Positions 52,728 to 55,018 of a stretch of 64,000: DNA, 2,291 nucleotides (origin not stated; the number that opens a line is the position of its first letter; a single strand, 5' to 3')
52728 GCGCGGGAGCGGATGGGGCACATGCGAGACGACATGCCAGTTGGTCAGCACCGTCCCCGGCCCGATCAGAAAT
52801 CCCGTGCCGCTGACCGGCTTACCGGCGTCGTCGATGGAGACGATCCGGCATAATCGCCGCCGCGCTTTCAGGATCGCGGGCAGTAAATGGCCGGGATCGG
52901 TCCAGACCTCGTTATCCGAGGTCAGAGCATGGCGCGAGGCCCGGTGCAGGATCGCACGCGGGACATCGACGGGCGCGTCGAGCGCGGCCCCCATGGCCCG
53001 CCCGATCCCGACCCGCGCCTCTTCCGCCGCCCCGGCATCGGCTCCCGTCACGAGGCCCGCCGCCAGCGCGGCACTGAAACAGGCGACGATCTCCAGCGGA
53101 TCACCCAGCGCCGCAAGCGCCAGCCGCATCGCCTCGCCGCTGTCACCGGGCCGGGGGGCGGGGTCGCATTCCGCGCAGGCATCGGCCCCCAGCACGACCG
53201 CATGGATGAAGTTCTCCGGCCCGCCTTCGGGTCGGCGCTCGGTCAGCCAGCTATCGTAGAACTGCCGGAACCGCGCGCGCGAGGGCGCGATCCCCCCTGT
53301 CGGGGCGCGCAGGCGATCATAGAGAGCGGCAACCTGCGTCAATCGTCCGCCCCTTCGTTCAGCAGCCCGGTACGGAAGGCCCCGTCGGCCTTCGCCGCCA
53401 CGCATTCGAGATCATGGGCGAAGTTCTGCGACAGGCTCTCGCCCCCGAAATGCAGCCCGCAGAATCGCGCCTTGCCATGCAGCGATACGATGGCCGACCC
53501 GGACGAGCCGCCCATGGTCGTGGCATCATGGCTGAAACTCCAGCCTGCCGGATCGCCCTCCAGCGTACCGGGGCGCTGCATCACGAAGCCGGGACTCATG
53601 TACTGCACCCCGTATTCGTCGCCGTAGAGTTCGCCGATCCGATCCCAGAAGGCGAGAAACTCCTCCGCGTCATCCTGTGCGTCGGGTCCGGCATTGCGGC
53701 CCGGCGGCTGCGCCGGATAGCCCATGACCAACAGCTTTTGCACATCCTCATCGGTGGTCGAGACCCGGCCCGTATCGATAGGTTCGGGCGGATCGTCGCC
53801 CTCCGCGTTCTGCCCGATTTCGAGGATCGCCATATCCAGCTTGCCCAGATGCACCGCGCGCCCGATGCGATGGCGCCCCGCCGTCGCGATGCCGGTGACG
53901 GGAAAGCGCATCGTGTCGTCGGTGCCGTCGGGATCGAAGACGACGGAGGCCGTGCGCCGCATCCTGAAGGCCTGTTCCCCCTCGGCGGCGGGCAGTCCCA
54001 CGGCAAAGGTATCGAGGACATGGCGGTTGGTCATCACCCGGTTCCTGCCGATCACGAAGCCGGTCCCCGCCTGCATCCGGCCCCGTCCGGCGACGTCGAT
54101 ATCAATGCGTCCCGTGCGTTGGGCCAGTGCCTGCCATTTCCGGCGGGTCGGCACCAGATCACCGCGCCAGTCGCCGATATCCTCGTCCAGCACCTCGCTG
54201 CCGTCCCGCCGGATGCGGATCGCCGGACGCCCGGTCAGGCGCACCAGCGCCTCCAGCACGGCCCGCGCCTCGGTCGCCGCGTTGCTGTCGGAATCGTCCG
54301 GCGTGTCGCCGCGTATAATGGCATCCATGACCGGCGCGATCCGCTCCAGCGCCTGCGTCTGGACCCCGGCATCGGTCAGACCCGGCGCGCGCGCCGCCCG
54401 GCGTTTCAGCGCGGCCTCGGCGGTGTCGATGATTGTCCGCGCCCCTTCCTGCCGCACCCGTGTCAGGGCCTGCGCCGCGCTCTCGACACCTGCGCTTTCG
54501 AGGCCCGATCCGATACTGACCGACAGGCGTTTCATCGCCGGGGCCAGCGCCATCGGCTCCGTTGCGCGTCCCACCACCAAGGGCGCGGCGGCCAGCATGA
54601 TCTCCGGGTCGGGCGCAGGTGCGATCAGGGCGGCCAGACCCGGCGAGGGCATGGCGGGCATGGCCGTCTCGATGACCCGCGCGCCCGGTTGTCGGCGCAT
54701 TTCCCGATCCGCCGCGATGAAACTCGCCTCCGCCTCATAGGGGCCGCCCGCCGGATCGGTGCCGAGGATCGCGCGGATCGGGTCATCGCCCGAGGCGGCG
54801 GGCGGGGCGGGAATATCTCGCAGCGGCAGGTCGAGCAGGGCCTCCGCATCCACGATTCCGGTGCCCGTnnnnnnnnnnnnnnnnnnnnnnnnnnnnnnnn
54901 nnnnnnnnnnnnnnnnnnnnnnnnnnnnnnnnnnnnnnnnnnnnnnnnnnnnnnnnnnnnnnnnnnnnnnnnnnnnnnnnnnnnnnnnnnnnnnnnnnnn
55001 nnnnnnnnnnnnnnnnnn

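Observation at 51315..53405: Chymotrypsin-fold protease fused to a variant P-loop (AxxxxGKS) NTPase-like domain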

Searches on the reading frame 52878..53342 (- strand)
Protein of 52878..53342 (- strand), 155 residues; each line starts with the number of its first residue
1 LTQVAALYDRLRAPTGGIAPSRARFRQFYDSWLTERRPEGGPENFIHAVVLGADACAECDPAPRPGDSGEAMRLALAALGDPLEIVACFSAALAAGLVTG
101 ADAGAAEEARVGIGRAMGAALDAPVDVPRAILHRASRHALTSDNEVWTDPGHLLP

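Call 59: search_protein_families(library=pfam, alignment_id=A4, max_evalue=1)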
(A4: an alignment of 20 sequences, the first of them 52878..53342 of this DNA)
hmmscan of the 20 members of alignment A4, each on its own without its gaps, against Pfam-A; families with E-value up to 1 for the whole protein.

A. member 1, window:52878-53342:- (155 aa): 0 families

B. families by the number of members that match (of 20 scanned): 2 families
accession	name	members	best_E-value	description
PF20561.3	DUF6771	1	0.00027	Domain of unknown function (DUF6771)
PF22147.1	AcrIC5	1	0.23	Anti-CRISPR protein AcrIC5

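Call 65: predict_structure(alignment_id=A4)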
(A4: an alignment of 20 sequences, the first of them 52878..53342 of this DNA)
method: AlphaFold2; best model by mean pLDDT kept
length: 155 residues; sequences in the alignment: 20
mean_pLDDT: 82.8   pTM: 0.74
mean pLDDT of the five models: 82.8, 82.5, 81.9, 80.0, 79.3
residues with pLDDT >= 90: 89; 70-90: 30; 50-70: 20; < 50: 16
segments of 3 or more residues with pLDDT < 50: 129-141
pLDDT, mean of each block of 10 residues (from residue 1): 88 91 97 94 97 96 96 97 93 87 82 87 59 41 53 54
secondary structure, 60 per line:
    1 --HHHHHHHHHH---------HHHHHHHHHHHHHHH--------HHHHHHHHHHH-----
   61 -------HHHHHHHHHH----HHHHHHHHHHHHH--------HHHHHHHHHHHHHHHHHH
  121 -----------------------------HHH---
elements in order: H3-12 H22-36 H45-55 H68-77 H82-94 H103-120

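Call 67: fold_search(model_id=the predicted structure, library=pdb)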
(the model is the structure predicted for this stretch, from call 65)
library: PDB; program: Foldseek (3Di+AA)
matches with E <= 10: 44; with E <= 0.001: 0
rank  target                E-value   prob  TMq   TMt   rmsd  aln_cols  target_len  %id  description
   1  2gsc_A                1.7e+00  0.14  0.26  0.32   9.0       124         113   12  Crystal Structure of the Conserved Hypothetical Cytosolic Protein Xcc0516 from Xanthomonas campestris (released 2006-10-03)
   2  2rld_E                1.9e+00  0.15  0.27  0.35  10.5       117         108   13  CRYSTAL STRUCTURE OF A PROTEIN WITH UNKNOWN FUNCTION FROM S23 RIBOSOMAL PROTEIN FAMILY (BT_0352) FROM BACTEROIDES THET (released 2007-10-30)
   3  2gsc_D                2.0e+00  0.11  0.25  0.32  10.6       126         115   13  Crystal Structure of the Conserved Hypothetical Cytosolic Protein Xcc0516 from Xanthomonas campestris (released 2006-10-03)
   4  2cpt_MODEL_1_A        2.1e+00  0.15  0.23  0.28   8.7        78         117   17  Solution structure of MIT domain from human SKD1 (released 2005-11-19)
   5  2gsc_B                3.2e+00  0.08  0.24  0.29  10.8       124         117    9  Crystal Structure of the Conserved Hypothetical Cytosolic Protein Xcc0516 from Xanthomonas campestris (released 2006-10-03)
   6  2k3w_MODEL_1_A        3.3e+00  0.12  0.22  0.41   8.1        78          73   18  NMR structure of VPS4A-MIT-CHMP6 (released 2008-10-28)
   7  4vhb_A                3.7e+00  0.06  0.23  0.26  11.1       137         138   12  THIOCYANATE ADDUCT OF THE BACTERIAL HEMOGLOBIN FROM VITREOSCILLA SP. (released 1999-08-31)
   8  1ls4_MODEL_1_A        3.7e+00  0.04  0.20  0.19  10.6       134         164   10  NMR structure of apolipophorin-III from Locusta migratoria (released 2003-06-17)
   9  5jg4_A                4.1e+00  0.04  0.19  0.09  12.2       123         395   10  Structure of the effector protein LpiR1 (Lpg0634) from Legionella pneumophila (released 2016-05-04)
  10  3zta                  4.6e+00  0.08  0.31  0.33  14.8       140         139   14  The bacterial stressosome: a modular system that has been adapted to control secondary messenger signaling (released 2012-02-22)
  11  4yze_D                4.8e+00  0.02  0.15  0.14  15.5       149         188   15  Crystal structure of E.coli NemR reduced form (released 2016-02-03)
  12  2o42_A                5.4e+00  0.02  0.15  0.16  12.5       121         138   12  Crystal Structure of M11L, Bcl-2 homolog from myxoma virus (released 2007-03-06)
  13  4yze_A                5.6e+00  0.02  0.17  0.16  14.6       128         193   15  Crystal structure of E.coli NemR reduced form (released 2016-02-03)
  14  7bxu_A                5.9e+00  0.05  0.21  0.07   6.7        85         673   18  CLC-7/Ostm1 membrane protein complex (released 2020-09-16)
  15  7efv_A                5.9e+00  0.04  0.20  0.19  13.3       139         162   16  Crystal structure of octameric state of C-phycocyanin from Thermoleptolyngbya sp. O-77 (released 2021-11-17)
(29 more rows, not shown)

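Call 77: search_solved_structures(query=A4, max_evalue=10, show_alignments=2)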
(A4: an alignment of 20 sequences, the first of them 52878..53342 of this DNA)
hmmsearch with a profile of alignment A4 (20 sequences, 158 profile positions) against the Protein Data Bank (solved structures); distinct sequences matched with E-value up to 10: 6.
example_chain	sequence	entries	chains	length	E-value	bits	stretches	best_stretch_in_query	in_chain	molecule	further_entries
7ue2_A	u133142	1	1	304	0.011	18.7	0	90-131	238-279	RPB_PLP3_R6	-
8sdi_A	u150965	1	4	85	0.048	16.7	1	74-146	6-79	Tripartite motif-containing protein 45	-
1szi_A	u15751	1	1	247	0.16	15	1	50-126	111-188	mannose-6-phosphate receptor binding protein 1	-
2cc1_A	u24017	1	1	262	0.19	14.8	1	100-158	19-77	Beta-lactamase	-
8uib_T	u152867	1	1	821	0.48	13.5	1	22-85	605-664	BRCA1-associated ATM activator 1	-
8r22_A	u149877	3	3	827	0.49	13.4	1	22-85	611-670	BRCA1-associated ATM activator 1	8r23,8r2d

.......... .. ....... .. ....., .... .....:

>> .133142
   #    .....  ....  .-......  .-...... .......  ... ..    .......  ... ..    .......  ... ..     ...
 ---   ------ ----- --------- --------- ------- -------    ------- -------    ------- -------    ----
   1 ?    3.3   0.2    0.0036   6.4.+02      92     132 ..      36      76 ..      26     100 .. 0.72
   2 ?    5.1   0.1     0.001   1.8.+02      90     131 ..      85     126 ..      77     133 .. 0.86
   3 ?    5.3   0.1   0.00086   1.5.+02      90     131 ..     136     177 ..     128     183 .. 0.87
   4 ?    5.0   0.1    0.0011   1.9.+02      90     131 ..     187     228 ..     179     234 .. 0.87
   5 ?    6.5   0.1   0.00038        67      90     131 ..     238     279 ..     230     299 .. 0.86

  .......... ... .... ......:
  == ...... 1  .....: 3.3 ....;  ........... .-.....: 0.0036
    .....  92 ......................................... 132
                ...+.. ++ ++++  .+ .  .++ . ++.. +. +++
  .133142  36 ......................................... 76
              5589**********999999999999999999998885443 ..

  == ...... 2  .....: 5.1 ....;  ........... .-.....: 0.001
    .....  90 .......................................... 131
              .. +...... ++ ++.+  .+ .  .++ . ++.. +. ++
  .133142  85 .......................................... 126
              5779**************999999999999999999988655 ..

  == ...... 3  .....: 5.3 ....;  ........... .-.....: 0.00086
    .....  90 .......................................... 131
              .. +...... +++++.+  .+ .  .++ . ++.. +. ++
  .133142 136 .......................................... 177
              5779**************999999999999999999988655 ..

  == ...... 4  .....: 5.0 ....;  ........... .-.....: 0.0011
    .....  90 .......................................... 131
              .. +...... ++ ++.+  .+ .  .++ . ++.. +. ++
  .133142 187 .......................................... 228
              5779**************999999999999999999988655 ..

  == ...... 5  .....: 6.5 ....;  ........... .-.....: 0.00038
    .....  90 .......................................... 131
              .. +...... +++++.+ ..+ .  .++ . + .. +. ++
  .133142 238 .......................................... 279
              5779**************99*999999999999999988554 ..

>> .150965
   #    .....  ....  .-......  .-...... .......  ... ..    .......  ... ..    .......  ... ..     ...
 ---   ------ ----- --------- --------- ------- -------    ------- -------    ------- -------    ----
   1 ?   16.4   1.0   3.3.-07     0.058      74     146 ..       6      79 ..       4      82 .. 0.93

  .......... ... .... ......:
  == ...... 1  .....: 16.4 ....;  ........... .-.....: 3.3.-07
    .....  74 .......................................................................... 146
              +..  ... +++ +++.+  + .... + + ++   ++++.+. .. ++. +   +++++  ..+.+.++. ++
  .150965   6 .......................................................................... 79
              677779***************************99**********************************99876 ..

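Call 92: fold_search(model_id=the predicted structure, library=viral)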
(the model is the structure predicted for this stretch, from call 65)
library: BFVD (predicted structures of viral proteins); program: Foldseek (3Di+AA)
matches with E <= 10: 125; with E <= 0.001: 0
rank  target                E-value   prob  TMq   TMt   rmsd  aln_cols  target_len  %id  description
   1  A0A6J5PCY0            5.8e-01  0.13  0.21  0.05  13.0       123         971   19  Uncharacterized protein [uncultured Caudovirales phage]
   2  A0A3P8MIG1            6.8e-01  0.14  0.25  0.22  12.9       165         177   16  NS4 protein [Baku virus]
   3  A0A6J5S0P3            8.8e-01  0.07  0.17  0.18  14.8       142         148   18  Uncharacterized protein [uncultured Caudovirales phage]
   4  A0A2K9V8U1            1.3e+00  0.14  0.30  0.23  10.5       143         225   12  Uncharacterized protein (Fragment) [Bandra megavirus]
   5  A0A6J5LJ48            1.6e+00  0.07  0.20  0.06  17.9       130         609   16  Uncharacterized protein [uncultured Caudovirales phage]
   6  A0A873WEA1            1.6e+00  0.06  0.20  0.12  13.7       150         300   15  (no name in the UniProt tables at hand)
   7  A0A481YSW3            1.7e+00  0.18  0.30  0.35  11.7       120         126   17  Uncharacterized protein [Marseillevirus LCMAC101]
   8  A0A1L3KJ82            2.1e+00  0.03  0.16  0.13  19.2       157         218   18  (no name in the UniProt tables at hand)
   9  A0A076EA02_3          2.3e+00  0.02  0.14  0.04  15.7       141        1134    9  RNA-directed RNA polymerase L [South Bay virus]
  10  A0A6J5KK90            2.4e+00  0.06  0.20  0.07  11.9       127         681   18  Uncharacterized protein [uncultured Caudovirales phage]
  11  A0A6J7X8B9            2.5e+00  0.05  0.16  0.15  14.7       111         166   17  Uncharacterized protein [uncultured Caudovirales phage]
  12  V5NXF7                2.6e+00  0.11  0.25  0.30  12.1       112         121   16  F-VP26 [Chelonid alphaherpesvirus 5]
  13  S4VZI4                2.6e+00  0.09  0.21  0.17   9.4        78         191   17  Uncharacterized protein [Pandoravirus salinus]
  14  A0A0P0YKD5            2.9e+00  0.08  0.26  0.22  13.2       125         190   14  Uncharacterized protein [Muko virus]
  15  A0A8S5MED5            3.1e+00  0.06  0.25  0.19  18.2       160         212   14  Tetratricopeptide repeat [Siphoviridae sp. ctS1E53]
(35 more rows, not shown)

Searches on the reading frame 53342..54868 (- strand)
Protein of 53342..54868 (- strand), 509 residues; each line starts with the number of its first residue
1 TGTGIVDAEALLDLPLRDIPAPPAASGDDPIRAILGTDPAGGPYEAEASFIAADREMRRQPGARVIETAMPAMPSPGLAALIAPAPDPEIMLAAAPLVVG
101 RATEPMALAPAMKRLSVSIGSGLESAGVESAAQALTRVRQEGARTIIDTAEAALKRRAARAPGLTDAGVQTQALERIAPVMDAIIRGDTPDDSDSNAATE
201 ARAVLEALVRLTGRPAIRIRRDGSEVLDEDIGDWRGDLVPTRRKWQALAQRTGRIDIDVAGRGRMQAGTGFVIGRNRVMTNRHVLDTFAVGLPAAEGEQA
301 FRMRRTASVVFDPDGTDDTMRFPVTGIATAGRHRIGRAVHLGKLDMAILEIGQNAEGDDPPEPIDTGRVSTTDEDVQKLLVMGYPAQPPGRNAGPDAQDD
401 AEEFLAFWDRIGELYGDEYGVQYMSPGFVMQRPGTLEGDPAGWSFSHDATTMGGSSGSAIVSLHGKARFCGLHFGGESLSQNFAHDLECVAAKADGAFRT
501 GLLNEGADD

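Call 36: find_homologous_proteins(query=window:53342-54868:-)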
Query window:53342-54868:- (509 aa): 35 proteins with E <= 0.001 among 8000 candidates.
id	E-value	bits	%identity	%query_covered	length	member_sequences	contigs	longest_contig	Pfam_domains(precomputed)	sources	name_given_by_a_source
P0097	1.3e-145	504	51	99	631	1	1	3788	PF13365.13,PF00082.28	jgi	jgi:hypothetical protein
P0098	1.2e-144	501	51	99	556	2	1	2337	PF13365.13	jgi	jgi:hypothetical protein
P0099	4.0e-108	380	44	97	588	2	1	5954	PF13365.13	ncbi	ncbi:trypsin-like peptidase domain-containing protein, partial [Albidovulum sp.]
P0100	2.8e-93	331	42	82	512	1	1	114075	PF13365.13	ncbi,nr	ncbi:serine protease [Ferrimonas balearica]|nr:serine protease [Ferrimonas balearica]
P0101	1.6e-73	266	48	58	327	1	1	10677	PF13365.13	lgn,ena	-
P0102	1.9e-72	263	38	95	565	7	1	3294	PF13365.13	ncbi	ncbi:MAG: trypsin-like peptidase domain-containing protein, partial [Allosphingosinicella sp.]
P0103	4.0e-63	232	43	59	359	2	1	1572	PF13365.13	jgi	jgi:hypothetical protein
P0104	6.4e-48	182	38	57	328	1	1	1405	PF13365.13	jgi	jgi:hypothetical protein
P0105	2.7e-45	173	45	53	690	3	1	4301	PF00082.28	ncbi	ncbi:MAG: S8 family serine peptidase, partial [Pseudomonadota bacterium]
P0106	1.1e-43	168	31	97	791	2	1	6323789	PF13365.13,PF00082.28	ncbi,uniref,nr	ncbi:hypothetical protein ABB55_14390 [Prosthecomicrobium hirschii]|uniref:Peptidase S8/S53 domain-c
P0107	1.5e-42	164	37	60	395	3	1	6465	PF13365.13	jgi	jgi:hypothetical protein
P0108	4.1e-41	159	34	59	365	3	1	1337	PF13365.13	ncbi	ncbi:hypothetical protein D3C76_956440 [compost metagenome]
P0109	2.6e-36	144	35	58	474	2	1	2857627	PF13365.13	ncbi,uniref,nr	ncbi:trypsin-like peptidase domain-containing protein [Novosphingobium sp. YJ-S2-02]|uniref:Trypsin-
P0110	3.8e-34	136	34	57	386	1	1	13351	PF13365.13,PF00089.33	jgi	jgi:serine protease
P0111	3.4e-30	123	31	72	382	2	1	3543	PF13365.13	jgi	jgi:hypothetical protein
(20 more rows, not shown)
